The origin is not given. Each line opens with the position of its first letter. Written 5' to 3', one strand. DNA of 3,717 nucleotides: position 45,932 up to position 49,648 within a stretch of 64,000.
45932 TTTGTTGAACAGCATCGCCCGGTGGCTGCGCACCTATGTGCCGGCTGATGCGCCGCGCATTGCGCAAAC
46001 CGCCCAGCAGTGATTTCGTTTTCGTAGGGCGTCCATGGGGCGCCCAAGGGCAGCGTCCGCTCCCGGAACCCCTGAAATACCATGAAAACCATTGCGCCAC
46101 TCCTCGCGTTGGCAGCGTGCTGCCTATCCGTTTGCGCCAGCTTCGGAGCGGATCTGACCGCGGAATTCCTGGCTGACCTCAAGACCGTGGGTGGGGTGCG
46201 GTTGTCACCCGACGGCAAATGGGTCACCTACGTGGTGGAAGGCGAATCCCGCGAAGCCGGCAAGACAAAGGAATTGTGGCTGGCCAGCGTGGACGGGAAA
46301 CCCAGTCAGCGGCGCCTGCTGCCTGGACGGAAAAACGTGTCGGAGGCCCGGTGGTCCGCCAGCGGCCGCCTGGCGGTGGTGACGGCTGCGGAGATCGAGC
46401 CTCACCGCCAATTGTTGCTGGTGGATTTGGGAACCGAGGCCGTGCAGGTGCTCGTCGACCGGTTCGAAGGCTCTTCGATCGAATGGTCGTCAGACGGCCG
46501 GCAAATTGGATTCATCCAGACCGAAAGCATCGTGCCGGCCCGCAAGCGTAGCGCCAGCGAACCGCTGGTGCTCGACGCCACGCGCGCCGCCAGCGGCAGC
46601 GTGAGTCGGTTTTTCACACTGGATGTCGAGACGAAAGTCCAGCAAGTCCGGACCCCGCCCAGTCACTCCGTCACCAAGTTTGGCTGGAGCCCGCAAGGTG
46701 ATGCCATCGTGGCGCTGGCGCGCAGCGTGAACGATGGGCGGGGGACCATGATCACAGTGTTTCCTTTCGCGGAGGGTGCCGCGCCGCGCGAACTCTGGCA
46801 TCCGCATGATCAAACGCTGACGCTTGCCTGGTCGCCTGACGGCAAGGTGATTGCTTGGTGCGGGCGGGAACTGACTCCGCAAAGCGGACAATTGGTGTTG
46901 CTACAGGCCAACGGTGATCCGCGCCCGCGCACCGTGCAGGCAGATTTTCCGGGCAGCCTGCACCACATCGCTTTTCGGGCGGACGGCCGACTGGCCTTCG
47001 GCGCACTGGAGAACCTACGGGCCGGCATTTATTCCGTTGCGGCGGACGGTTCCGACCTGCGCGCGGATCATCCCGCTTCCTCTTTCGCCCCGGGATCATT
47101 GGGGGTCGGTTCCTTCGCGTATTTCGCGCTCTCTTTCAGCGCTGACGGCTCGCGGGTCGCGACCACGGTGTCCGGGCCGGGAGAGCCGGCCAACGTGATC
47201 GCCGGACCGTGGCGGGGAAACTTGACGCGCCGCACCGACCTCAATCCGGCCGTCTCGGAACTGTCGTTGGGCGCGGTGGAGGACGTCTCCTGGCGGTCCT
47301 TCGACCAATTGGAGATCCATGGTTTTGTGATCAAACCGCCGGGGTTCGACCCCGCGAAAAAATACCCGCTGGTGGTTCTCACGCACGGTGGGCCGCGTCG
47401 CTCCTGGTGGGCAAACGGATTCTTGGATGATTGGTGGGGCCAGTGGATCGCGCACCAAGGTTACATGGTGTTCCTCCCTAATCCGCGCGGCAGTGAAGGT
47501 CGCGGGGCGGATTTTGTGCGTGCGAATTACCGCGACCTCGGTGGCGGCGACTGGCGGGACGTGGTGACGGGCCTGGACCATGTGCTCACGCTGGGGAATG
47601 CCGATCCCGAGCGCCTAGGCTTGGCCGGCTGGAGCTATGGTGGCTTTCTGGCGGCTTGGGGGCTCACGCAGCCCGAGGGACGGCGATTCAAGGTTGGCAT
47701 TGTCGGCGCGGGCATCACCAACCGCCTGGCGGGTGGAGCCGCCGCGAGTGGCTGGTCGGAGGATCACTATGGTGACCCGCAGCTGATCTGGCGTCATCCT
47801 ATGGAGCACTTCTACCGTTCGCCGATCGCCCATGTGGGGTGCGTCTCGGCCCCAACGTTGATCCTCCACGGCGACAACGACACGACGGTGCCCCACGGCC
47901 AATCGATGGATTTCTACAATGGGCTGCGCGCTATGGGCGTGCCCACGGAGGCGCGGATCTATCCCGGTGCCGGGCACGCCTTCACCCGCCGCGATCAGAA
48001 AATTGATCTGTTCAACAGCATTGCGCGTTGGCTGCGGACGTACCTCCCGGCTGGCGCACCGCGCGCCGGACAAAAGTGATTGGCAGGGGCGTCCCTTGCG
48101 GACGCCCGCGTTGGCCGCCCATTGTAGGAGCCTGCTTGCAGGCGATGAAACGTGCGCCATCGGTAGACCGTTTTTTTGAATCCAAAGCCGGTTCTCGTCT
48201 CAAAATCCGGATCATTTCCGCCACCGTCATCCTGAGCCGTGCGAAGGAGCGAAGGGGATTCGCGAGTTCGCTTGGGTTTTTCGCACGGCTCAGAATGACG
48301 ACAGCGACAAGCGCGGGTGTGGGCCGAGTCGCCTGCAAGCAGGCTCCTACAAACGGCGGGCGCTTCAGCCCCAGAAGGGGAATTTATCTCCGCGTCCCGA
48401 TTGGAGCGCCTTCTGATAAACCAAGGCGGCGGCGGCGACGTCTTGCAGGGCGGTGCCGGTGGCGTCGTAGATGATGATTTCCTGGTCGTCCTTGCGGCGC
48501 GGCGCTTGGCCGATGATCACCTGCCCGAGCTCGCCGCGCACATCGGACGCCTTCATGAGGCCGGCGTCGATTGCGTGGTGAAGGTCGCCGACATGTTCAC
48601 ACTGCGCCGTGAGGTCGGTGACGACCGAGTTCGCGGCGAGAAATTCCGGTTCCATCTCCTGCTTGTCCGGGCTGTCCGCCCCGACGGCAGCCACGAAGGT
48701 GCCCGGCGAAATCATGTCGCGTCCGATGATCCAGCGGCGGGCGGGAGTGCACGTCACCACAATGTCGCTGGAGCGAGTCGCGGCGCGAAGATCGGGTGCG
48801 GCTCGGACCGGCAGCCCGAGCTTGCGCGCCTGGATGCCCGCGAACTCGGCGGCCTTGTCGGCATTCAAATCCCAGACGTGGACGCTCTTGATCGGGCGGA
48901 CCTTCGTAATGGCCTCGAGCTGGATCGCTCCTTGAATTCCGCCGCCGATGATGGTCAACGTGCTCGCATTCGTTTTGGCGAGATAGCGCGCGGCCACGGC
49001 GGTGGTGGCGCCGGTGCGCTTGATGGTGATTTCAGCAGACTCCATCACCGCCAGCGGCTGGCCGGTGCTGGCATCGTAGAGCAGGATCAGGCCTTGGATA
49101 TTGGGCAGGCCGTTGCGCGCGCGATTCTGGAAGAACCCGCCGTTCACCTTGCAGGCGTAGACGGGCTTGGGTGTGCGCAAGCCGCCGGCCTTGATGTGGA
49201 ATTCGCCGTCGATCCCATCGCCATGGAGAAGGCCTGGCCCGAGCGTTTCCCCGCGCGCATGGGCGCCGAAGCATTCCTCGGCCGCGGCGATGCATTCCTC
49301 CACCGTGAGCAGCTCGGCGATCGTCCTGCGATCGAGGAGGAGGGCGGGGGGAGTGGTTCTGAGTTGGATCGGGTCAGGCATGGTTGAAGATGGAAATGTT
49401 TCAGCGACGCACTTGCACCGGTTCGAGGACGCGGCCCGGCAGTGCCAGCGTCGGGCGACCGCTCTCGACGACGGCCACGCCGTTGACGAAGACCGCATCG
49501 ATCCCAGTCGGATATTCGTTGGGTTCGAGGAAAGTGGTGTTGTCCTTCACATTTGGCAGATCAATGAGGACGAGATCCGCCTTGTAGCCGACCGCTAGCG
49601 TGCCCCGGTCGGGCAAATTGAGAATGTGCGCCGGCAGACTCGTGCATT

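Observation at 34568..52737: GntR-centred 18-kb locus joining a siderophore-type TonB receptor and PepSY protein to enzymes for D-amino-acid, ornithine and peptide breakdown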

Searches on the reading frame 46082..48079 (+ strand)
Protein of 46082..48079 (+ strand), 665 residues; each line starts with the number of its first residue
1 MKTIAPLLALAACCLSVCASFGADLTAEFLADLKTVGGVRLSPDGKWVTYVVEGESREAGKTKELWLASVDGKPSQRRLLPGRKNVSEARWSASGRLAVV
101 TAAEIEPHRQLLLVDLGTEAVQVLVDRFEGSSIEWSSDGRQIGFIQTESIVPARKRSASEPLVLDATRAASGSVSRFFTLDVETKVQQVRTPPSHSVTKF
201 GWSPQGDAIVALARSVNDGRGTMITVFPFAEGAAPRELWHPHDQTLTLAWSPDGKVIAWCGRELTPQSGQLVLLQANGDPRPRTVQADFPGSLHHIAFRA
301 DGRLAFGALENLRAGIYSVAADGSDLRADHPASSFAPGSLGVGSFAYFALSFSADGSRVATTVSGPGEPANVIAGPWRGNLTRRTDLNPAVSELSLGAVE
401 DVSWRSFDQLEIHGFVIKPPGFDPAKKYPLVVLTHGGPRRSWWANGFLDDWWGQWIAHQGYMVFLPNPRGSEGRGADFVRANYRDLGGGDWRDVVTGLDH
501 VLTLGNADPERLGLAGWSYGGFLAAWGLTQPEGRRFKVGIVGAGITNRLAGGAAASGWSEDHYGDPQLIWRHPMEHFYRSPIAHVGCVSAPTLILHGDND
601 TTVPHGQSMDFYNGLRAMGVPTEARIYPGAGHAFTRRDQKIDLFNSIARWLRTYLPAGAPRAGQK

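Call 3: search_protein_families(library=pfam, proteins=[window:46082-48079:+])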
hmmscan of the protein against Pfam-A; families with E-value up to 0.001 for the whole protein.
window:46082-48079:+ (665 aa): 10 families
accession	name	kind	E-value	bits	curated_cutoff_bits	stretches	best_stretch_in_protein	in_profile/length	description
PF00326.27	Peptidase_S9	-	5.5e-43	147.4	22.6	1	451-655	5-210/213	Prolyl oligopeptidase family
PF01738.24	DLH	-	1.6e-12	47.9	21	1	453-641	34-195/217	Dienelactone hydrolase family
PF07676.18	PD40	-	6e-09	36.1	20.9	0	249-262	15-28/38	WD40-like Beta Propeller Repeat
PF20434.5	BD-FAE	-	1.5e-07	31.6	26.8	1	579-614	179-214/215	BD-FAE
PF12146.15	Hydrolase_4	-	1.5e-06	28.2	27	1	587-634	189-234/239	Serine aminopeptidase, S33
PF00561.26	Abhydrolase_1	-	2.4e-06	27.8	25.8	0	553-633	181-239/245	alpha/beta hydrolase fold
PF07859.19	Abhydrolase_3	-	7.8e-06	26.2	25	0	572-635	147-209/210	alpha/beta hydrolase fold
PF25174.1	Beta-prop_THOC3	-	7.6e-05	22.3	305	0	167-263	15-109/272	THOC3 beta-propeller domain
PF02129.25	Peptidase_S15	-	0.00012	22.3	23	0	355-533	1-119/262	X-Pro dipeptidyl-peptidase (S15 family)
PF00400.38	WD40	-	0.00036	21.4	27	0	242-258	10-27/39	WD domain, G-beta repeat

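Call 5: search_protein_families(library=ncbifam, proteins=[window:46082-48079:+], max_evalue=0.00001)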
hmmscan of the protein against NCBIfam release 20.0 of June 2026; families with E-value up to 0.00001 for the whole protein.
window:46082-48079:+ (665 aa): 5 families
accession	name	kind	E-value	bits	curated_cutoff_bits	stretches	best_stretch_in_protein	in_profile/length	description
NF053518.1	DipepPtdsDpp5Prph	equivalog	1.5e-43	149.3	900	2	249-655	254-654/655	dipeptidyl-peptidase Dpp5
NF033523.0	lasso_peptidase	equivalog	1.4e-23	83.5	400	1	381-655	359-637/638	Atxe2 family lasso peptide isopeptidase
TIGR02800.1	propeller_TolB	equivalog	2.6e-08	33.2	343.15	0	42-148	287-386/418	Tol-Pal system beta propeller repeat protein TolB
NF050058.1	e_dPHAscl_type1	hypoth_equivalog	7.4e-08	32.2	150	1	418-609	14-198/276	extracellular catalytic domain type 1 short-chain-length polyhydroxyalkanoate depolymerase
NF052354.1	EstLipQMycob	equivalog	5e-06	25.4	700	1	579-634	320-376/418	esterase LipQ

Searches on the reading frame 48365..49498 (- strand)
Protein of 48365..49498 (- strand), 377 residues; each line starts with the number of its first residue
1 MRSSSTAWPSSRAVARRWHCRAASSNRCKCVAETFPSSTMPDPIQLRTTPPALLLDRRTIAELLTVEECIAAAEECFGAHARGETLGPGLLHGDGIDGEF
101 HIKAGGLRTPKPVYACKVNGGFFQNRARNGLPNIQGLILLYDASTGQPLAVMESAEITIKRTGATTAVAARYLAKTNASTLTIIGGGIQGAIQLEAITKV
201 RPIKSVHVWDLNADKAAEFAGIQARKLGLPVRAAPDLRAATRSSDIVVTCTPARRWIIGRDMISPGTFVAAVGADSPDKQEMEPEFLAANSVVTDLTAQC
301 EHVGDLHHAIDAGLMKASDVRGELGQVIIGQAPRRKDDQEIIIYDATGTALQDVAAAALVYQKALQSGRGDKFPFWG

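Call 3: search_protein_families(library=pfam, proteins=[window:48365-49498:-])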
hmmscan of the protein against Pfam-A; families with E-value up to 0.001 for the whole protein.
window:48365-49498:- (377 aa): 2 families
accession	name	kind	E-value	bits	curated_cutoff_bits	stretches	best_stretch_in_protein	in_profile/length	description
PF02423.21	OCD_Mu_crystall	-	4.5e-68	230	24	1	57-366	8-312/314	Ornithine cyclodeaminase/mu-crystallin family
PF01488.26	Shikimate_DH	-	0.00056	20.4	24.3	1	169-264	3-96/138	Shikimate / quinate 5-dehydrogenase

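Call 5: search_protein_families(library=ncbifam, proteins=[window:48365-49498:-], max_evalue=0.00001)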
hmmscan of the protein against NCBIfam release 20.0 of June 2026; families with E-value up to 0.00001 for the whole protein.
window:48365-49498:- (377 aa): 14 families
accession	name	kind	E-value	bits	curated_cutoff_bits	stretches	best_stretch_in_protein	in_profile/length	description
NF006141.0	PRK08291.1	equivalog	4.4e-74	249.4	408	1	59-373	11-328/330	cyclodeaminase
TIGR02992.1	ectoine_eutC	equivalog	1.5e-71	241.1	471.65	1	54-373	3-325/326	ectoine utilization protein EutC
TIGR02371.1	ala_DH_arch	equivalog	1.7e-64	218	409.15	1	53-372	3-321/325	alanine dehydrogenase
NF045643.1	ImmsucRedBhcD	equivalog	3.1e-59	200.9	500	1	55-370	4-316/321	iminosuccinate reductase BhcD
NF006379.0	PRK08618.1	equivalog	2.3e-58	198.1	417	1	53-373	2-324/326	ornithine cyclodeaminase family protein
NF005296.0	PRK06823.1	equivalog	1.7e-57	194.8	438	1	54-363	3-312/315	ornithine cyclodeaminase family protein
NF004793.0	PRK06141.1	equivalog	2.3e-56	191.1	322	1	115-364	63-311/314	bifunctional Delta(1)-pyrroline-2-carboxylate/Delta(1)-piperideine-2-carboxylate reductase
NF005762.1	PRK07589.1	equivalog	2.6e-41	141.7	350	1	113-370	64-315/334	ornithine cyclodeaminase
TIGR03944.1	dehyd_SbnB_fam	equivalog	7e-40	137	326.9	1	55-372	4-323/327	2,3-diaminopropionate biosynthesis protein SbnB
NF005603.0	PRK07340.1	equivalog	3.4e-36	125.1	266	1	126-363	75-302/307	delta(1)-pyrroline-2-carboxylate reductase family protein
NF004848.0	PRK06199.1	subfamily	3.1e-31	108.8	362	1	118-376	96-373/379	tyramine oxidase subunit B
NF045512.1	PyrPipCarbRedLhpI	equivalog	8.8e-26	90.8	400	1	124-362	70-295/298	bifunctional Delta(1)-pyrroline-2-carboxylate/Delta(1)-piperideine-2-carboxylate reductase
NF005011.0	PRK06407.1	subfamily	1.3e-22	80.4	337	1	127-300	71-241/302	ornithine cyclodeaminase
TIGR01035.1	hemA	equivalog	7.2e-06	25.2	209.55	0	166-264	168-261/416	glutamyl-tRNA reductase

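Call 48: search_solved_structures(query=window:48365-49381:-, max_evalue=1e-20)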
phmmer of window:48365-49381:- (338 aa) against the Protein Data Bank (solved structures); distinct sequences matched with E-value up to 1e-20: 12.
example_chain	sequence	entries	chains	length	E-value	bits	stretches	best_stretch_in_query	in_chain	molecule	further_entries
1vll_A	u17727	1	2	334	5.4e-52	180.2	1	13-337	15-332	alanine dehydrogenase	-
1omo_A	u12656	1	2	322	5.8e-52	180.1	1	13-337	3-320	alanine dehydrogenase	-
6t3e_A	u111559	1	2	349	1.1e-44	156.2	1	14-332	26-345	DELTA1-pyrroline-2-carboxylate reductase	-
6rqa_A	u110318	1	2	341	1.1e-41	146.3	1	14-329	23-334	iminosuccinate reductase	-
4m54_A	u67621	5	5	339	4.5e-32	114.7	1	77-331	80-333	Putative ornithine cyclodeaminase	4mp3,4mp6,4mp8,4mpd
4bv8_A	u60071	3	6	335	1.5e-29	106.4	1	83-324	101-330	THIOMORPHOLINE-CARBOXYLATE DEHYDROGENASE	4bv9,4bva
2i99_A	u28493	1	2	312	7.1e-28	100.9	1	83-323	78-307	Mu-crystallin homolog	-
7rbp_A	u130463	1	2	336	2.5e-27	99.1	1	73-324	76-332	Ornithine cyclodeaminase/mu-crystallin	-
3hdj_A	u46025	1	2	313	2.1e-26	96.1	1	95-330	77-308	Probable ornithine cyclodeaminase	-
1u7h_A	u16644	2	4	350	7.9e-26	94.2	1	72-334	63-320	ornithine cyclodeaminase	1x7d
5yu0_A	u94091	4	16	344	1.1e-21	80.6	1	77-326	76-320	Lysine cyclodeaminase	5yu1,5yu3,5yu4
5gzi_B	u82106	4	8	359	2.2e-21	79.6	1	77-326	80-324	Lysine cyclodeaminase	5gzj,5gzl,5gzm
